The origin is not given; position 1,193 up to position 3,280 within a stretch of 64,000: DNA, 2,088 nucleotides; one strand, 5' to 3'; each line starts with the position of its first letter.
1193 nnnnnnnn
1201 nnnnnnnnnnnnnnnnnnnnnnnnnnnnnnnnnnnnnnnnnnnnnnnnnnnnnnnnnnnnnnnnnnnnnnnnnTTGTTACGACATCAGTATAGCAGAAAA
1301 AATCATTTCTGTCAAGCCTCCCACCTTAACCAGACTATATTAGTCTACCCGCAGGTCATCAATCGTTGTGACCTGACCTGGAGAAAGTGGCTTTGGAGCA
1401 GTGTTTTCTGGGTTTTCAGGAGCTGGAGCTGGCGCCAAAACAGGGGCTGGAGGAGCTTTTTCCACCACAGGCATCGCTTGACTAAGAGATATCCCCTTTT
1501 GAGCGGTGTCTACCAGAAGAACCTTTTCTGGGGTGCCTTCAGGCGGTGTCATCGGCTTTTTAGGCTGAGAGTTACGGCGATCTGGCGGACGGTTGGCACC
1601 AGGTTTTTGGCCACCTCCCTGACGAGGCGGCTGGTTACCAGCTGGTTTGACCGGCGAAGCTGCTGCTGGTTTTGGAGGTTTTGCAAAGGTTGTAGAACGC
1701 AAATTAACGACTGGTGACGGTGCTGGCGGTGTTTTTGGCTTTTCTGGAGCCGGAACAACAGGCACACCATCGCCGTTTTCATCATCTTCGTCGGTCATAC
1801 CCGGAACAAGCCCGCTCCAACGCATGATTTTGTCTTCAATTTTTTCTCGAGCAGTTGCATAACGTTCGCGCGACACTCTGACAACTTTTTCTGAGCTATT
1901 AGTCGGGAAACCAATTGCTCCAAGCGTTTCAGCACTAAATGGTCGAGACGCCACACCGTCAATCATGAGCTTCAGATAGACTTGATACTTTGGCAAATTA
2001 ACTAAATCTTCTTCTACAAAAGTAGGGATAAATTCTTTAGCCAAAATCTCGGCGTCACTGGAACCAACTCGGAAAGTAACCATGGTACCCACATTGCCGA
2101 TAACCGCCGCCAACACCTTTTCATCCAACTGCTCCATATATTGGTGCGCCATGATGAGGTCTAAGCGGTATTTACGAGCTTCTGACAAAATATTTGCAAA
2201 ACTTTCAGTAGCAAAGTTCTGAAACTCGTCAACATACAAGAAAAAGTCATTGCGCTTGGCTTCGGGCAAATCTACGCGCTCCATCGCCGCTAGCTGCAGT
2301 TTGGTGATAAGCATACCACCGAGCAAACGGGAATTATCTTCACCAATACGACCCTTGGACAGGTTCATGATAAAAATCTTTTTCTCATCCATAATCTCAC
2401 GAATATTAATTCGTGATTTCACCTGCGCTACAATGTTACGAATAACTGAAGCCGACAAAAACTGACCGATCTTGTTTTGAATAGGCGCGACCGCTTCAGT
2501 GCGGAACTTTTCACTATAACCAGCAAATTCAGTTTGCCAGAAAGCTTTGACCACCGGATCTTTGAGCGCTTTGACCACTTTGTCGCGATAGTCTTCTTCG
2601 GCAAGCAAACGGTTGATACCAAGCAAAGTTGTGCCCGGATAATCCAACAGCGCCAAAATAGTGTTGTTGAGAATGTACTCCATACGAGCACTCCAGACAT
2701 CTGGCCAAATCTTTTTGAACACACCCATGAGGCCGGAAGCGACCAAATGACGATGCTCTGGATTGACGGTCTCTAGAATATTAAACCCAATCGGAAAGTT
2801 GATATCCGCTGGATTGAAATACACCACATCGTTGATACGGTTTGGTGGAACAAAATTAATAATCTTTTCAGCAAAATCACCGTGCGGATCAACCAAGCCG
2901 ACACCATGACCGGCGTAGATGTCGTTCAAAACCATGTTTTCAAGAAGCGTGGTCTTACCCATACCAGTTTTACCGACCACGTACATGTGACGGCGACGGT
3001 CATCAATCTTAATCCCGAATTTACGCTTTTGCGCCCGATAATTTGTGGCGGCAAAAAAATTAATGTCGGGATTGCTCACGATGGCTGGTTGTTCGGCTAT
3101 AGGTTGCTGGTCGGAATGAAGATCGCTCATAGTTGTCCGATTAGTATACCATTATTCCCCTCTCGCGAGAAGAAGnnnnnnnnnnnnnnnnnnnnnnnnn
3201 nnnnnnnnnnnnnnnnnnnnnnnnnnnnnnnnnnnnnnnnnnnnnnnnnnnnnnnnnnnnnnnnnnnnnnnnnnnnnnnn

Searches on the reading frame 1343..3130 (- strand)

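Call 64: search_protein_families(library=pfam, proteins=[window:1343-3130:-], max_evalue=0.00001)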
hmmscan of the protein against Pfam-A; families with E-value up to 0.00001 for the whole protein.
window:1343-3130:- (596 aa): 2 families
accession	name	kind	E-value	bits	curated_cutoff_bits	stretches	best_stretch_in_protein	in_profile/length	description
PF10412.15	TrwB_AAD_bind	-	8.6e-13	48.4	20.5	1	41-359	10-314/387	Type IV secretion-system coupling protein DNA-binding domain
PF01935.23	DUF87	-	3.9e-06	27.6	23.2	1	40-259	16-203/220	Helicase HerA, central domain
